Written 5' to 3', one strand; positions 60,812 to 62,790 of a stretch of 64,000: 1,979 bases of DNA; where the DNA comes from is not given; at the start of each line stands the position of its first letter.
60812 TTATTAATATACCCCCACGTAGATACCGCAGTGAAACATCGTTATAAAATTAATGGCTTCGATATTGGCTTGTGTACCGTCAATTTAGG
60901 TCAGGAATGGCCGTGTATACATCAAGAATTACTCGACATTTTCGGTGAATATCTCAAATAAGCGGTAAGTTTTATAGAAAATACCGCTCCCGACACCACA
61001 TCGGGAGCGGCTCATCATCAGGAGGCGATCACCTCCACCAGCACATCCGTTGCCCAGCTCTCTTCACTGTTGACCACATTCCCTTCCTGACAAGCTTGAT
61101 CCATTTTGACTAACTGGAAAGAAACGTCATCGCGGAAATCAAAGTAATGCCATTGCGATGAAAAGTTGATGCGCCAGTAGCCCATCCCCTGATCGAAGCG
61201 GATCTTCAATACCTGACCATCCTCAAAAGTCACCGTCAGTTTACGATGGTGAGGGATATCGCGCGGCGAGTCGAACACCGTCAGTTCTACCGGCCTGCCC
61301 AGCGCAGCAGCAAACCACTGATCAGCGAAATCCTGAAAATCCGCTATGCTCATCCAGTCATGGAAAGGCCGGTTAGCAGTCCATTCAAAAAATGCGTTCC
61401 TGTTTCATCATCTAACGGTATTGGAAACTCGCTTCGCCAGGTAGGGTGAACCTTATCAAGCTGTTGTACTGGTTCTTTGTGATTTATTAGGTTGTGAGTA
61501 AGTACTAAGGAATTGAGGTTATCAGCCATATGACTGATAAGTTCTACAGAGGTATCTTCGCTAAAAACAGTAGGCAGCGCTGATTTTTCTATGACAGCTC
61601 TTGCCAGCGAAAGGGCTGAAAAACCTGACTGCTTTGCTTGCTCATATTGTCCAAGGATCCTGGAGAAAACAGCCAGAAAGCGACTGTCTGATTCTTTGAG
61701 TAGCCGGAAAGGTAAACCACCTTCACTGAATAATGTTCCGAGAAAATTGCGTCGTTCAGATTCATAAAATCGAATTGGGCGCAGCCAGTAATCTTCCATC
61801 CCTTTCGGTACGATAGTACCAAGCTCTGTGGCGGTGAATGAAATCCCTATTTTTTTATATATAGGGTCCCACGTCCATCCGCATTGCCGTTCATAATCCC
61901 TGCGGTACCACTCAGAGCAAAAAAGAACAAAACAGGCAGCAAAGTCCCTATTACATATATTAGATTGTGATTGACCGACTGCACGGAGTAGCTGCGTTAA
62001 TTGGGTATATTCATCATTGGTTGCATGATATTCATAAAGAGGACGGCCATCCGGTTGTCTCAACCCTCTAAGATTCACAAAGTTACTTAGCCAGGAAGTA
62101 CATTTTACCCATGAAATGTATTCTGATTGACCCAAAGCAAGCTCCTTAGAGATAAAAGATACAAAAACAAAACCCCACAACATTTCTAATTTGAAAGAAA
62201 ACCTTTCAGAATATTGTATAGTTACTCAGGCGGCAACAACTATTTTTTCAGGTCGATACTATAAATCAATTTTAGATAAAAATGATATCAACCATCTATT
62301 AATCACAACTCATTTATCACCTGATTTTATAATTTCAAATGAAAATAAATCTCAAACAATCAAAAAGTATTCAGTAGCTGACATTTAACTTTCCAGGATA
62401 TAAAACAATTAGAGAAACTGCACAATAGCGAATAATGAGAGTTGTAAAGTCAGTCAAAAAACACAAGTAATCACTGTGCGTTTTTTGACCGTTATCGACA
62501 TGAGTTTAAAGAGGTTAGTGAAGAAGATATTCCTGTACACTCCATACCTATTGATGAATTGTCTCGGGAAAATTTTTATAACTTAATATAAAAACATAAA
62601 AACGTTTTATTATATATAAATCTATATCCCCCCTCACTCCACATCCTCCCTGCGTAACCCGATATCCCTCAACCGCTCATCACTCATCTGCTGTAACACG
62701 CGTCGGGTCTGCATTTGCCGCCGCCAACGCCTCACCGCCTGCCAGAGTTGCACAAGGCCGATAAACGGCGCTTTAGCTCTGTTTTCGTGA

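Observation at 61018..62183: Translationally coupled pair of uncharacterised genes convergent with mcrC, in the variable arm of the Immigration Control Region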

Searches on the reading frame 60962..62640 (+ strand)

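Call 13: search_protein_families(proteins=[L003:6997-9762:-, L002:9057-12419:-], library=padloc, max_evalue=0.01)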
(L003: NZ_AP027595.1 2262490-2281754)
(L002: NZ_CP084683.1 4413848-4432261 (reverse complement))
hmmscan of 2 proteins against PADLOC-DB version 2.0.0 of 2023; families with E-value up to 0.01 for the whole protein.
L003:6997-9762:- (921 aa): 16 families
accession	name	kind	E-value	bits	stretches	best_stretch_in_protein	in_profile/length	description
PDLC00049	DruH3|DruH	-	7.7e-215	714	1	1-437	1-437/1100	Unknown function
PDLC00037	DruE3|DruE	-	1.7e-129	431.9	1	432-918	1564-2054/2055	SNF2 family N-terminal domain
PDLC00050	DruH3|DruH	-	1.7e-77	259.3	1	12-417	5-411/1101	Unknown function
PDLC00044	DruH3|DruH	-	2.2e-46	156.1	1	14-413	10-409/1096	Unknown function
PDLC00047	DruH3|DruH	-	9.6e-41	137.6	1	16-266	8-260/1118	Unknown function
PDLC00039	DruH3|DruH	-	4.7e-34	115.5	1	13-256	68-311/1142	Unknown function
PDLC00036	DruE3|DruE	-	3e-31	105.5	1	435-883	1549-1995/2023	SNF2 family N-terminal domain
PDLC00038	DruH3|DruH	-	3.6e-24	82.7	1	11-259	7-262/1168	Unknown function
PDLC00041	DruH3|DruH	-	8.4e-21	71.4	1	13-258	9-249/1117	Unknown function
PDLC00013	DruE1|DruE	-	2.2e-19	66.9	1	429-539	1564-1673/1776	SNF2 family N-terminal domain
PDLC00040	DruH3|DruH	-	1.5e-11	40.6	1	24-258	62-292/1098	Unknown function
PDLC00048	DruH3|DruH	-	4.5e-11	39.5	1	126-257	34-163/1036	Unknown function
PDLC00015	DruE2|DruE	-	5.4e-08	29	1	399-539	1618-1769/1887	SNF2 family N-terminal domain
PDLC00051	DruE4|DruE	-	1.4e-06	24.2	1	435-536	1597-1708/1829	SNF2 family N-terminal domain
PDLC00014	DruE2|DruE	-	1.3e-05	20.8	1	403-539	1656-1807/1928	SNF2 family N-terminal domain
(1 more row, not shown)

L002:9057-12419:- (1120 aa): 26 families (the best 25 are shown)
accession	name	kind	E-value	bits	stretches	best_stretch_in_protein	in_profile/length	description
PDLC00037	DruE3|DruE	-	0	1359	1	2-1116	951-2053/2055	SNF2 family N-terminal domain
PDLC00035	DruE3|DruE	-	5.9e-192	638.6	1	2-493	954-1424/1460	SNF2 family N-terminal domain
PDLC00036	DruE3|DruE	-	3.3e-142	473.4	1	1-1082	943-1995/2023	SNF2 family N-terminal domain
PDLC00013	DruE1|DruE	-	1.7e-88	296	1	113-738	1080-1673/1776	SNF2 family N-terminal domain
PDLC00015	DruE2|DruE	-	1.6e-57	193.2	1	114-738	1169-1769/1887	SNF2 family N-terminal domain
PDLC00014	DruE2|DruE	-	1.8e-55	186.2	1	115-738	1199-1807/1928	SNF2 family N-terminal domain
PDLC00051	DruE4|DruE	-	9.7e-52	173.9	1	112-736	1121-1709/1829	SNF2 family N-terminal domain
PDLC02503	BrxHI|BrxHII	-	2.6e-10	37.3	1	94-171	278-354/698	BrxHI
PDLC02501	BrxHI|BrxHII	-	4.8e-08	29.5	1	78-172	267-355/925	BrxHI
PDLC01089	C3a193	-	5.5e-07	26.3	1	43-168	473-590/983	poss. alt. Cas3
PDLC02570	DrmA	-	5.7e-07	26.2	1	71-165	539-631/851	DrmA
PDLC03960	SngC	-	1.1e-06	25.7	1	92-173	293-375/720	-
PDLC02569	DrmA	-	1.2e-06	24.6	1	107-164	820-878/1095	DrmA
PDLC03928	PsyrT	-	1.3e-06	25.1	1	96-163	272-339/689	-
PDLC02030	Cas3d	-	9.1e-06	22.4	1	110-180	304-372/620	-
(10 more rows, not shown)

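Call 14: search_protein_families(proteins=[L003:6997-9762:-, L002:9057-12419:-], library=ncbifam, max_evalue=0.01)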
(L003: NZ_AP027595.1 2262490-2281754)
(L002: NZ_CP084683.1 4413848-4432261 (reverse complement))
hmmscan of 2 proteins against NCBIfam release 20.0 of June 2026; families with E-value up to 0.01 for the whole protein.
L003:6997-9762:- (921 aa): 2 families
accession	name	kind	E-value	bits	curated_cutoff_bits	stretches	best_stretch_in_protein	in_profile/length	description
NF038336.1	YjiT_fam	subfamily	6.1e-151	504.6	150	1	15-431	1-417/1090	STY4851/ECs_5259 family protein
TIGR03817.1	DECH_helic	hypoth_equivalog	6.9e-05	21.3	874.1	1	470-538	666-734/742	helicase/secretion neighborhood putative DEAH-box helicase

L002:9057-12419:- (1120 aa): 16 families
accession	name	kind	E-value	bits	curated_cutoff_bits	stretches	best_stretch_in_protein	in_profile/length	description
TIGR03817.1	DECH_helic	hypoth_equivalog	9.6e-17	60.5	874.1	2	96-188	310-401/742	helicase/secretion neighborhood putative DEAH-box helicase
NF010338.0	PRK13767.1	equivalog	2.2e-09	36.1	849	1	93-160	320-386/877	ATP-dependent helicase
NF002340.1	PRK01297.1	equivalog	9.3e-06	24.7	564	1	78-162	264-346/372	ATP-dependent RNA helicase RhlB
NF053631.1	RNA_helic_CshA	equivalog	9.6e-06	24.7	646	1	105-166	277-339/434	degradosome RNA helicase CshA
TIGR04121.1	DEXH_lig_assoc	equivalog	1e-05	23.5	850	1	95-161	283-348/804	ligase-associated DNA damage response DEXH box helicase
NF007284.0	PRK09751.1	equivalog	1.2e-05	22.7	1496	1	45-158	311-418/1538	ATP-dependent helicase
NF041067.1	DpdJ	equivalog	0.00011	20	800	1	51-169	505-626/1482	protein DpdJ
NF010337.0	PRK13766.1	equivalog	0.00018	19.8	610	1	109-165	418-474/781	Hef nuclease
NF008394.0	PRK11192.1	equivalog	0.00019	20.4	507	1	101-167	284-350/441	ATP-dependent RNA helicase SrmB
NF008642.0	PRK11634.1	equivalog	0.00064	18.2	989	1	66-164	248-345/628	DEAD/DEAH family ATP-dependent RNA helicase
NF053711.1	RNA_heli_RhlE1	exception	0.00076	18.3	750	1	95-166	275-346/434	RNA helicase RhlE1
NF007882.0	PRK10590.1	equivalog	0.00084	18.4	743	1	110-165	290-346/456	ATP-dependent RNA helicase RhlE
NF053636.1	DDHlcsCsdAPsy1082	equivalog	0.00099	17.7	890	1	111-171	289-348/512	DEAD/DEAH box helicase CsdA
TIGR01389.1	recQ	equivalog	0.0022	16.5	640.2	1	95-161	255-320/591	DNA helicase RecQ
NF008744.0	PRK11776.1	equivalog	0.0025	16.5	524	1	110-171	287-347/460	ATP-dependent RNA helicase DbpA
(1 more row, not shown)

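Call 38: search_solved_structures(query=L004:9004-15345:-, max_evalue=1e-10)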
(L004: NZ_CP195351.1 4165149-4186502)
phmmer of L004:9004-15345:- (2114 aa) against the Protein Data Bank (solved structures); distinct sequences matched with E-value up to 1e-10: 3.
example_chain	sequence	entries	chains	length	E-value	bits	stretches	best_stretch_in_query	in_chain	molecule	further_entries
9tu7_Y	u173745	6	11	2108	0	1019.5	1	5-2089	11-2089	DEAD/DEAH box helicase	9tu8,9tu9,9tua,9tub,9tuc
9wae_A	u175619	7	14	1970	6.1e-30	106.4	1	1108-1479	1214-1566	Helicase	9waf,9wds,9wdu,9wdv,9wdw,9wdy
6znp_A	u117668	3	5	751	1e-16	62.6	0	84-307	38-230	Uncharacterized ATP-dependent helicase YprA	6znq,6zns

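Call 40: search_protein_families(proteins=[L004:9004-15345:-, L004:15361-18648:-], library=padloc, max_evalue=1e-20)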
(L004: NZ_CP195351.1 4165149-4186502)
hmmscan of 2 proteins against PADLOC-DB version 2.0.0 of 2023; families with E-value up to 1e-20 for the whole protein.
L004:9004-15345:- (2114 aa): 10 families
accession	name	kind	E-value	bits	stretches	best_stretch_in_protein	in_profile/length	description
PDLC00037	DruE3|DruE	-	0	2694.6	1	1-2110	1-2053/2055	SNF2 family N-terminal domain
PDLC00035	DruE3|DruE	-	0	2086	1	1-1487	2-1424/1460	SNF2 family N-terminal domain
PDLC00036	DruE3|DruE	-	0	1082.9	1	48-2076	42-1995/2023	SNF2 family N-terminal domain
PDLC00013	DruE1|DruE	-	9.3e-163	542.3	3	1107-1732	1080-1673/1776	SNF2 family N-terminal domain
PDLC00015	DruE2|DruE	-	9.7e-119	396.2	2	1108-1732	1169-1769/1887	SNF2 family N-terminal domain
PDLC00014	DruE2|DruE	-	2.3e-111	371.5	2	1109-1732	1199-1807/1928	SNF2 family N-terminal domain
PDLC00051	DruE4|DruE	-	3.7e-108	360.9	2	1106-1730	1121-1709/1829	SNF2 family N-terminal domain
PDLC02896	DpdJ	-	1.5e-27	93.8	0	213-331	324-433/1487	DpdJ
PDLC03960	SngC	-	3.1e-26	90.3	0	106-328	28-216/720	-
PDLC02503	BrxHI|BrxHII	-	1.1e-23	81.4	0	107-306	29-196/698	BrxHI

L004:15361-18648:- (1096 aa): 10 families
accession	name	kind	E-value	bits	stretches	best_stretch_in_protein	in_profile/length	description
PDLC00049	DruH3|DruH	-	0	1829.9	1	1-1096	1-1099/1100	Unknown function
PDLC00042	DruH3|DruH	-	0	1556.7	1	410-1096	1-687/687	Unknown function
PDLC00050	DruH3|DruH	-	1.2e-184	614.2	1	12-1084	5-1086/1101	Unknown function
PDLC00043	DruH3|DruH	-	1.9e-177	586.6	1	828-1096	1-269/269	Unknown function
PDLC00044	DruH3|DruH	-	5.8e-85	283.8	1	14-940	10-921/1096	Unknown function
PDLC00047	DruH3|DruH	-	3.4e-76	255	2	16-266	8-260/1118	Unknown function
PDLC00048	DruH3|DruH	-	1.7e-58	196.6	1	522-922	436-836/1036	Unknown function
PDLC00039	DruH3|DruH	-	3.8e-55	185.4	1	13-256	68-311/1142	Unknown function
PDLC00038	DruH3|DruH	-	7.5e-38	128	1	11-927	7-951/1168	Unknown function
PDLC00041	DruH3|DruH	-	1.6e-26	90.3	1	13-258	9-249/1117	Unknown function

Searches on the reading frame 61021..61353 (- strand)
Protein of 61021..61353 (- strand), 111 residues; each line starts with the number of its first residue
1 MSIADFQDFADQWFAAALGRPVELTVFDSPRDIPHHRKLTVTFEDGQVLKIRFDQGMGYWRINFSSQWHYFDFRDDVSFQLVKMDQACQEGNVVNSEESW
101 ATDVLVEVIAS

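Call 11: profile_search(protein=window:61021-61353:-)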
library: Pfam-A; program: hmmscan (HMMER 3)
A. the first sequence (111 residues): domains with independent E <= 10: 0; with E <= 0.001: 0
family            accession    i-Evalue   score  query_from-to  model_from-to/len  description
(no Pfam family matches the first sequence, even at E <= 10)

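Call 13: search_protein_families(proteins=[window:61021-61353:-], library=padloc, max_evalue=0.01)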
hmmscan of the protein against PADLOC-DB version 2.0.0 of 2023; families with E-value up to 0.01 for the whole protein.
window:61021-61353:- (111 aa): 1 family
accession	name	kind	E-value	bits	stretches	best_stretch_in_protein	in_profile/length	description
PDLC00037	DruE3|DruE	-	1.2e-21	74.3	1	4-107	1955-2053/2055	SNF2 family N-terminal domain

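Call 14: search_protein_families(proteins=[window:61021-61353:-], library=ncbifam, max_evalue=0.01)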
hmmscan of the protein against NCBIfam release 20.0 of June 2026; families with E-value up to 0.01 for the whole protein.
window:61021-61353:- (111 aa): 0 families

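Call 36: search_solved_structures(query=window:61021-61353:-, max_evalue=0.001, show_alignments=1)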
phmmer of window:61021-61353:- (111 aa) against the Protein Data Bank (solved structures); distinct sequences matched with E-value up to 0.001: 0.
